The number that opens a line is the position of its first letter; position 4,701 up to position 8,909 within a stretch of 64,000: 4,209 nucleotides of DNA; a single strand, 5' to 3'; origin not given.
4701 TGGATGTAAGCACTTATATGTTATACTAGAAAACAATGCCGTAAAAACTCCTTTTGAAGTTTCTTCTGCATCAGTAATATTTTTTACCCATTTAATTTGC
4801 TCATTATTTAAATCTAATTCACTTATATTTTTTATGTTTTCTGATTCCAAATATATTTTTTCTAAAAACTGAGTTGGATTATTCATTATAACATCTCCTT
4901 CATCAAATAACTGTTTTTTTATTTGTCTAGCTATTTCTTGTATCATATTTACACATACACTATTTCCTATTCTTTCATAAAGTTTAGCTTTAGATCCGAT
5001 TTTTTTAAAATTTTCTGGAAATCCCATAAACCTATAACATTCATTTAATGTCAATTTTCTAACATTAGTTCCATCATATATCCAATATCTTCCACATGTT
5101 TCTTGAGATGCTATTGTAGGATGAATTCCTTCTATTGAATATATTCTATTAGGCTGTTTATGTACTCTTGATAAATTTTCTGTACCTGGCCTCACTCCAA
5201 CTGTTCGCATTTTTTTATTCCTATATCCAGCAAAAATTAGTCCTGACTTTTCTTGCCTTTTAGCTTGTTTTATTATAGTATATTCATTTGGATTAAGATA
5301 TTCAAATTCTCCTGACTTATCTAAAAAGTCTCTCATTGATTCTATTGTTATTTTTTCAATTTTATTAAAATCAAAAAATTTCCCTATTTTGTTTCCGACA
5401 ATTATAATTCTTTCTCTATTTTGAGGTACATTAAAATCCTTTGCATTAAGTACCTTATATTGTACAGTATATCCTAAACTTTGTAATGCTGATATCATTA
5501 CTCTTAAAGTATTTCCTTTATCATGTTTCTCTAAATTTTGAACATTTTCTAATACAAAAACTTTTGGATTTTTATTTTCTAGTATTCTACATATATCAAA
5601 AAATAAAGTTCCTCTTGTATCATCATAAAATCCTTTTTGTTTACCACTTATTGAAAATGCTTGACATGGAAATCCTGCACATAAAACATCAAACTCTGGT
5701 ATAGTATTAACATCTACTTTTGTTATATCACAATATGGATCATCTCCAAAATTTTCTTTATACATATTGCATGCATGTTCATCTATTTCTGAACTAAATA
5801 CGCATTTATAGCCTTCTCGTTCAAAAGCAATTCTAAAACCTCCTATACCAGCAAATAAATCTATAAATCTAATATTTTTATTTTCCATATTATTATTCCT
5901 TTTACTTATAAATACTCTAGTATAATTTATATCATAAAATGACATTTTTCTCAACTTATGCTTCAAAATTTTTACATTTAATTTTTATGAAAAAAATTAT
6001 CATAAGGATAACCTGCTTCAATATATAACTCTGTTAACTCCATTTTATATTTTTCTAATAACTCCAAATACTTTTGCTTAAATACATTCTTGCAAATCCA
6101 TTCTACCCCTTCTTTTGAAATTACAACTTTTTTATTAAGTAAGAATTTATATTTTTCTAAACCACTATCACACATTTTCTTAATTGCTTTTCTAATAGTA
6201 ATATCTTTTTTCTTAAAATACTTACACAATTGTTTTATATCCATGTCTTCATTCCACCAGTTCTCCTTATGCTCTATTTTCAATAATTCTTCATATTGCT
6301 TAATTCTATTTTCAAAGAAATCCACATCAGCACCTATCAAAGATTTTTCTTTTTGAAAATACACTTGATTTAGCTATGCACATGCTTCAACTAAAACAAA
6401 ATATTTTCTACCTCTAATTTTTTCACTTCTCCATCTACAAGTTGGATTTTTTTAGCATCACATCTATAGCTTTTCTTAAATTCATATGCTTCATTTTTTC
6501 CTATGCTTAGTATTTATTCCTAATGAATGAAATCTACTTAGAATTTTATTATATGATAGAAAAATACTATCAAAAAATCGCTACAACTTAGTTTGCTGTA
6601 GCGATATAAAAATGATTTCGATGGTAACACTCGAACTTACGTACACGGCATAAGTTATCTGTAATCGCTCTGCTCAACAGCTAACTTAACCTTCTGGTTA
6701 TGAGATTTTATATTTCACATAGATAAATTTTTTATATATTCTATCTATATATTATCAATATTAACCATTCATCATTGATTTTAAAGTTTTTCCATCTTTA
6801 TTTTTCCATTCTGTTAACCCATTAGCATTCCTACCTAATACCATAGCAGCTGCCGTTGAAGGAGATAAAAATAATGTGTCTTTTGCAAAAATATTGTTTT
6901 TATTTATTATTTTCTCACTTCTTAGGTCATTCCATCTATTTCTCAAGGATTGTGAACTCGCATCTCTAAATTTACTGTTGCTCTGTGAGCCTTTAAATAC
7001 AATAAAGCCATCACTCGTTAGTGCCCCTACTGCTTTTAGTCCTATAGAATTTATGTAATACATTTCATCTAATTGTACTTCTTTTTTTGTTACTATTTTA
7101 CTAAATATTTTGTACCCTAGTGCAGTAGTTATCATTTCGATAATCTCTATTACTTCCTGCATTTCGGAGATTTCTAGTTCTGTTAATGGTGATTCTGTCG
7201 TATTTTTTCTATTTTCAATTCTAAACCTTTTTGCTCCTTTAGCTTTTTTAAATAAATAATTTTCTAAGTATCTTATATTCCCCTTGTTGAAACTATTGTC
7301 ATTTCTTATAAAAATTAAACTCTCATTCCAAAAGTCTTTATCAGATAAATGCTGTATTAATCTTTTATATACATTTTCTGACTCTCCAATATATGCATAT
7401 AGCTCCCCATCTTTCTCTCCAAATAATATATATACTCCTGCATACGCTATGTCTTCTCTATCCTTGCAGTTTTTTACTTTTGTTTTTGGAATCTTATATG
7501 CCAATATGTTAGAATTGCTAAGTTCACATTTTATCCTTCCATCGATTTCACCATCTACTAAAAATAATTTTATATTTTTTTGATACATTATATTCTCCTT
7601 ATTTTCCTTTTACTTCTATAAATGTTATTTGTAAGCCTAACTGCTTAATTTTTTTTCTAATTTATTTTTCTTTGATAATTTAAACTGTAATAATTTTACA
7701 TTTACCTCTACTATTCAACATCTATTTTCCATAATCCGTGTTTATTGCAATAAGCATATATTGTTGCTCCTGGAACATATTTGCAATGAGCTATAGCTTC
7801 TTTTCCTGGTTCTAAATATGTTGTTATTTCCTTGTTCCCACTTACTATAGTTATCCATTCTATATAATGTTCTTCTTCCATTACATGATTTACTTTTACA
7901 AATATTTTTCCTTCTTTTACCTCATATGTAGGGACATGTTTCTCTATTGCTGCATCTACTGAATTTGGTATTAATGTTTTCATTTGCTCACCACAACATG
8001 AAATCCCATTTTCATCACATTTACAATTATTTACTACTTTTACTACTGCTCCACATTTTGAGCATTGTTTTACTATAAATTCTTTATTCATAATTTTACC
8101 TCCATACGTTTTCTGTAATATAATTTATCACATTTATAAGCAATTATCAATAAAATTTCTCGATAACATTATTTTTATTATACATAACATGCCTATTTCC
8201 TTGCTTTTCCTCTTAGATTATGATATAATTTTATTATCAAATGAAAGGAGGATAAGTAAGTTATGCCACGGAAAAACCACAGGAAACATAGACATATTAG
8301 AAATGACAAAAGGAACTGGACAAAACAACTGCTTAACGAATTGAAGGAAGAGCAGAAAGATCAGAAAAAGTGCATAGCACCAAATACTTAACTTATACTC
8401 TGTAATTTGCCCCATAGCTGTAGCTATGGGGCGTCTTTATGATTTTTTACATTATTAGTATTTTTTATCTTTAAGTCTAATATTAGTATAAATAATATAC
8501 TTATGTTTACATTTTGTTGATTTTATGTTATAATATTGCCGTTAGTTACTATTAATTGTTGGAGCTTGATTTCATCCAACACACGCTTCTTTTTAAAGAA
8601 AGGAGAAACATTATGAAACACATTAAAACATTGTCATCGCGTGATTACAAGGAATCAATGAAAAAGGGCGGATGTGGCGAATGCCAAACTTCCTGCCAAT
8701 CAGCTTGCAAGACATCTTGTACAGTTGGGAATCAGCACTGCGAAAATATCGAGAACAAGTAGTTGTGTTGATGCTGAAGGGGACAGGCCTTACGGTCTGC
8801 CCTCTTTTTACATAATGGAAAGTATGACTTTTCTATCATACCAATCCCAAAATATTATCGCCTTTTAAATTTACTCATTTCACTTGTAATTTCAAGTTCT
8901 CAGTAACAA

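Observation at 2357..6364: Co-directional defense island: methyltransferase with nuclease-like C-terminus, zinc ribbon and HEPN/NACHT genes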

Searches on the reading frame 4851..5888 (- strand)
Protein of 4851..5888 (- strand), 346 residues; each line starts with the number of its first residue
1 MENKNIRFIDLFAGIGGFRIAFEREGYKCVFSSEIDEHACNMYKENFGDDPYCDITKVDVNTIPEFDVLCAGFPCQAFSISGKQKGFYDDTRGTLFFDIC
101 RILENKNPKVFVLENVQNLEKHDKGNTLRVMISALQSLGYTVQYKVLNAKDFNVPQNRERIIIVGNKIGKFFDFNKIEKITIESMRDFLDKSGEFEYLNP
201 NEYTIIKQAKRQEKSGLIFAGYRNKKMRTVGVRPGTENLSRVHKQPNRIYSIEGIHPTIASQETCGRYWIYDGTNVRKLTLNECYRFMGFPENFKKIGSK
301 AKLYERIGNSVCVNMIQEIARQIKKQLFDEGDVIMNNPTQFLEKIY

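Call 56: search_solved_structures(query=window:4851-5888:-, max_evalue=1e-10, show_alignments=0)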
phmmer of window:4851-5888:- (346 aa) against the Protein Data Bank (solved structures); distinct sequences matched with E-value up to 1e-10: 45.
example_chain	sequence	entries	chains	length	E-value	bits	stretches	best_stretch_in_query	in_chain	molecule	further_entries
2i9k_A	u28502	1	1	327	1.6e-69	237.4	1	5-325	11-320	Modification methylase HhaI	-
10mh_A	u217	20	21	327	1.6e-69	237.4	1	5-325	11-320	PROTEIN (CYTOSINE-SPECIFIC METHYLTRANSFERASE HHAI) | HaeIII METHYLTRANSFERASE | Modification methylase HhaI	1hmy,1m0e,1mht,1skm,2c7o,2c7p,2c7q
2zcj_A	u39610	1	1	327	4.1e-69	236.1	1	5-325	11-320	Modification methylase HhaI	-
1svu_A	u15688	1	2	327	5.3e-69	235.7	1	5-325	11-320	Modification methylase HhaI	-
2uz4_A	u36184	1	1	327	9.4e-69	234.9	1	5-325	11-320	MODIFICATION METHYLASE HHAI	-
2z6u_A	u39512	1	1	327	9.6e-69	234.9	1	5-325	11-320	Modification methylase HhaI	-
2z6q_A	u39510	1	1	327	9.9e-69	234.8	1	5-325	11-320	Modification methylase HhaI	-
2uyc_A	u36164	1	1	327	1e-68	234.8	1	5-325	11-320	MODIFICATION METHYLASE HHAI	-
1fjx_A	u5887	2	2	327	1.1e-68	234.7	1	5-325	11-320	HHAI DNA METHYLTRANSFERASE | MODIFICATION METHYLASE HHAI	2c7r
2uyh_A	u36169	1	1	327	1.4e-68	234.4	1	5-325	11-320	MODIFICATION METHYLASE HHAI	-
2z6a_A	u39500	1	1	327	2.2e-68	233.7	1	5-325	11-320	Modification methylase HhaI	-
3lx6_A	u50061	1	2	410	1.1e-41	146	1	6-325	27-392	Cytosine-specific methyltransferase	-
3me5_A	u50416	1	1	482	1.9e-41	145.1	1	62-325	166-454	Cytosine-specific methyltransferase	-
1dct_A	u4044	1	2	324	1.9e-32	115.5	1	8-167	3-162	PROTEIN (MODIFICATION METHYLASE HAEIII)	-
3ubt_Y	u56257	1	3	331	3.5e-31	111.4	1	8-167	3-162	Modification methylase HaeIII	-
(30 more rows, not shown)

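Call 69: search_solved_structures(query=window:4851-5888:-, max_evalue=1e-60, show_alignments=1)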
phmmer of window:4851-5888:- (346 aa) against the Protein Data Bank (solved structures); distinct sequences matched with E-value up to 1e-60: 11.
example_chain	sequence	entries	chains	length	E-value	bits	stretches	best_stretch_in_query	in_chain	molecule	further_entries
2i9k_A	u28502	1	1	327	1.6e-69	237.4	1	5-325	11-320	Modification methylase HhaI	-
10mh_A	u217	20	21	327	1.6e-69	237.4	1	5-325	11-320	PROTEIN (CYTOSINE-SPECIFIC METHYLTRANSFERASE HHAI) | HaeIII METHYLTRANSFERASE | Modification methylase HhaI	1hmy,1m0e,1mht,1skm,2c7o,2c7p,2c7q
2zcj_A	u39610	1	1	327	4.1e-69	236.1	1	5-325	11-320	Modification methylase HhaI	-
1svu_A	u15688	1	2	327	5.3e-69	235.7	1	5-325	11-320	Modification methylase HhaI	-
2uz4_A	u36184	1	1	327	9.4e-69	234.9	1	5-325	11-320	MODIFICATION METHYLASE HHAI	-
2z6u_A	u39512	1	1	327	9.6e-69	234.9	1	5-325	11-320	Modification methylase HhaI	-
2z6q_A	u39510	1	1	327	9.9e-69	234.8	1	5-325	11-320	Modification methylase HhaI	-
2uyc_A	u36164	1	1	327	1e-68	234.8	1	5-325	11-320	MODIFICATION METHYLASE HHAI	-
1fjx_A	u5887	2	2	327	1.1e-68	234.7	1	5-325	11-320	HHAI DNA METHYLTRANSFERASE | MODIFICATION METHYLASE HHAI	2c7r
2uyh_A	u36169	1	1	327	1.4e-68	234.4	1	5-325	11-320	MODIFICATION METHYLASE HHAI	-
2z6a_A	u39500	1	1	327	2.2e-68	233.7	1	5-325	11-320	Modification methylase HhaI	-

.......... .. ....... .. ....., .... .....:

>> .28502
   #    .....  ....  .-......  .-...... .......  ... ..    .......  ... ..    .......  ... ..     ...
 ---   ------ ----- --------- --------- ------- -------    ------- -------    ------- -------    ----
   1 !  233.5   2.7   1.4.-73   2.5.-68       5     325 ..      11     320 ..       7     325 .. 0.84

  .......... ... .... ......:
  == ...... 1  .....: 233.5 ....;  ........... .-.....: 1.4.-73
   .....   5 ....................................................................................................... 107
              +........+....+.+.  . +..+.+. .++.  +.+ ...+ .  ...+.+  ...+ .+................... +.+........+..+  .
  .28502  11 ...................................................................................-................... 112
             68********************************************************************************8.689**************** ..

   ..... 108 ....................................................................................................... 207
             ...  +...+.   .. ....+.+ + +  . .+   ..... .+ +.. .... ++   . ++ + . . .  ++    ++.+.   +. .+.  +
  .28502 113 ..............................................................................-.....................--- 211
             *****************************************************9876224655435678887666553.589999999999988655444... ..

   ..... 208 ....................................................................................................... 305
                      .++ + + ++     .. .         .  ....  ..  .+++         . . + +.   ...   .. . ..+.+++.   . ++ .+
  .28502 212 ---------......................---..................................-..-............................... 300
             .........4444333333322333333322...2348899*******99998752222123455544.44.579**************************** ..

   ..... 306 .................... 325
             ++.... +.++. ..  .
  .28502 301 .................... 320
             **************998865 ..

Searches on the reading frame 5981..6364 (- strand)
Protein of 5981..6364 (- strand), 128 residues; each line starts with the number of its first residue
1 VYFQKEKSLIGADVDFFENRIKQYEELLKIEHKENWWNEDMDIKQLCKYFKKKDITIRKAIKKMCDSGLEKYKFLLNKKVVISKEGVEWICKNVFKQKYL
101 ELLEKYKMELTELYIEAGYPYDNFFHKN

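Call 4: search_protein_families(library=pfam, proteins=[window:5981-6364:-], max_evalue=0.1)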
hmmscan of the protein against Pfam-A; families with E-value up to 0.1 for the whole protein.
window:5981-6364:- (128 aa): 2 families
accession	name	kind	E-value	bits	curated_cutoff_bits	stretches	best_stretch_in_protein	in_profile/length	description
PF20158.4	Cas5fv_helical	-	0.00092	19.8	25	1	13-118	3-111/158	Cas5fv helical domain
PF13730.12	HTH_36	-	0.082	13.2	25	0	35-69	20-54/55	Helix-turn-helix domain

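Call 8: search_protein_families(library=ncbifam, proteins=[window:5981-6364:-], max_evalue=0.1)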
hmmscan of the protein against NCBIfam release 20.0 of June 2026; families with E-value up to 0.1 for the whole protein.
window:5981-6364:- (128 aa): 0 families

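Call 9: search_protein_families(library=padloc, proteins=[window:5981-6364:-], max_evalue=0.1)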
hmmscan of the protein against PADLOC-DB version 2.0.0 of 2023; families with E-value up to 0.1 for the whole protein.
window:5981-6364:- (128 aa): 0 families

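Call 37: search_protein_families(library=phrogs, proteins=[window:5981-6364:-], max_evalue=0.01)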
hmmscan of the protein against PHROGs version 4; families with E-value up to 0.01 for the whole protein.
window:5981-6364:- (128 aa): 0 families

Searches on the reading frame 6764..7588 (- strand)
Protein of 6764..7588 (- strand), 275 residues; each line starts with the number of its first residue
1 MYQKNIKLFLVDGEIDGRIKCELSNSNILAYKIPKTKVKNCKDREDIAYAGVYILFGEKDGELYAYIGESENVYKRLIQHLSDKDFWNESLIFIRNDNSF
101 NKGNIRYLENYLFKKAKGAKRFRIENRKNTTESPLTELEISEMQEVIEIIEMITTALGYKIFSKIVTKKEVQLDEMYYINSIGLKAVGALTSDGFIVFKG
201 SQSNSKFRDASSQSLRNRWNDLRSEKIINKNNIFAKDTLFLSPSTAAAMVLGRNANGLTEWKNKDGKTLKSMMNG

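Call 4: search_protein_families(library=pfam, proteins=[window:6764-7588:-], max_evalue=0.1)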
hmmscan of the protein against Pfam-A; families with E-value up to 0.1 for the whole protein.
window:6764-7588:- (275 aa): 5 families
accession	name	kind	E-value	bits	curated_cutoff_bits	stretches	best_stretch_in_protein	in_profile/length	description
PF14267.11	DUF4357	-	4.3e-17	62.2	38.4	1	224-269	6-54/54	Domain of unknown function (DUF4357)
PF01541.30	GIY-YIG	-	3.4e-06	27.7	22.6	1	50-92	2-42/78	GIY-YIG catalytic domain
PF25300.1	Fn3_Dep-1_3rd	-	0.00068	19.9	26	1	114-174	20-78/85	Dep-1 third Fn3-like domain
PF18755.6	RAMA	-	0.001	19.4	35.2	1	235-271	59-96/107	Restriction Enzyme Adenine Methylase Associated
PF22728.1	NCH1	-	0.0063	16.7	27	1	114-180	20-84/173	NACHT C-terminal Helical domain 1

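Call 8: search_protein_families(library=ncbifam, proteins=[window:6764-7588:-], max_evalue=0.1)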
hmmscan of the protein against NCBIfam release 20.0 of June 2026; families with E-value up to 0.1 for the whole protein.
window:6764-7588:- (275 aa): 4 families
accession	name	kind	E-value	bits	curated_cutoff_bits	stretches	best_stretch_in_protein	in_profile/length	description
NF007833.0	PRK10545.1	equivalog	0.0038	16.4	367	1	48-85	33-69/289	excinuclease Cho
TIGR02488.1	flgG_G_neg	equivalog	0.018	14.5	252.75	1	114-169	193-248/259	flagellar basal-body rod protein FlgG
TIGR01453.1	grpIintron_endo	subfamily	0.028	14.5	56.05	1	50-93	2-41/215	group I intron endonuclease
NF033860.0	Wzy_O6_O28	subfamily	0.09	11.7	75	0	64-184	241-356/385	oligosaccharide repeat unit polymerase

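Call 9: search_protein_families(library=padloc, proteins=[window:6764-7588:-], max_evalue=0.1)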
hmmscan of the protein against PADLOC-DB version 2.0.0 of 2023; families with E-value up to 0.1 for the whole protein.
window:6764-7588:- (275 aa): 7 families
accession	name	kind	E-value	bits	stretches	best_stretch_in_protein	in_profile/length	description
PDLC04925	PDC-S14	-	4.1e-95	316.2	1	1-273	13-295/301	-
PDLC04923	PDC-S14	-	1.2e-78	262.4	1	3-272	24-309/320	-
PDLC04922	PDC-S14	-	3.2e-37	126.4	2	5-170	5-166/305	-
PDLC04924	PDC-S14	-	2.5e-29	100.8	1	6-265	5-273/280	-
PDLC04921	PDC-S14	-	5.3e-20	69.8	1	46-267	45-261/280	-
PDLC05040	PDC-S57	-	4.5e-12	44.3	1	190-272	147-224/229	-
PDLC02190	DUF3780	-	7.2e-09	33.3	1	174-272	255-355/361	-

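Call 37: search_protein_families(library=phrogs, proteins=[window:6764-7588:-], max_evalue=0.01)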
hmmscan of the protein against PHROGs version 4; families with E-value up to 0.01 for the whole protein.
window:6764-7588:- (275 aa): 1 family
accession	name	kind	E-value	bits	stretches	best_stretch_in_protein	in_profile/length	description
phrog_12629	-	unknown function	3.7e-64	217.8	1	4-271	5-294/303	-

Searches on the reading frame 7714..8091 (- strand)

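Call 4: search_protein_families(library=pfam, proteins=[window:7714-8091:-], max_evalue=0.1)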
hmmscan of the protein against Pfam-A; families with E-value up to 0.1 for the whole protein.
window:7714-8091:- (126 aa): 2 families
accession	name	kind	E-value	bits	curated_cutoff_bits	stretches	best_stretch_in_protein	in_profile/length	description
PF01880.24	Desulfoferrodox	-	1.1e-11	45.6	22.2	1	45-122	2-96/98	Desulfoferrodoxin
PF00410.24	Ribosomal_S8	-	0.013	15.9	24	1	46-117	11-85/126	Ribosomal protein S8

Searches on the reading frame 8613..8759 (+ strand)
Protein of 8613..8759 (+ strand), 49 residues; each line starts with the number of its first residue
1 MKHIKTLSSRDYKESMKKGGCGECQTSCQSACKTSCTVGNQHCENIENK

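Call 86: search_protein_families(library=ncbifam, proteins=[window:8613-8759:+], max_evalue=0.01)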
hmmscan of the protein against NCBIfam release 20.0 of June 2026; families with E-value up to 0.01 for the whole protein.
window:8613-8759:+ (49 aa): 1 family
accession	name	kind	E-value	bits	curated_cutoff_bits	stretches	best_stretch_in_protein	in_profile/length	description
TIGR03973.1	six_Cys_in_45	equivalog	5.3e-25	87.1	50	1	2-44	1-43/43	six-cysteine ranthipeptide SCIFF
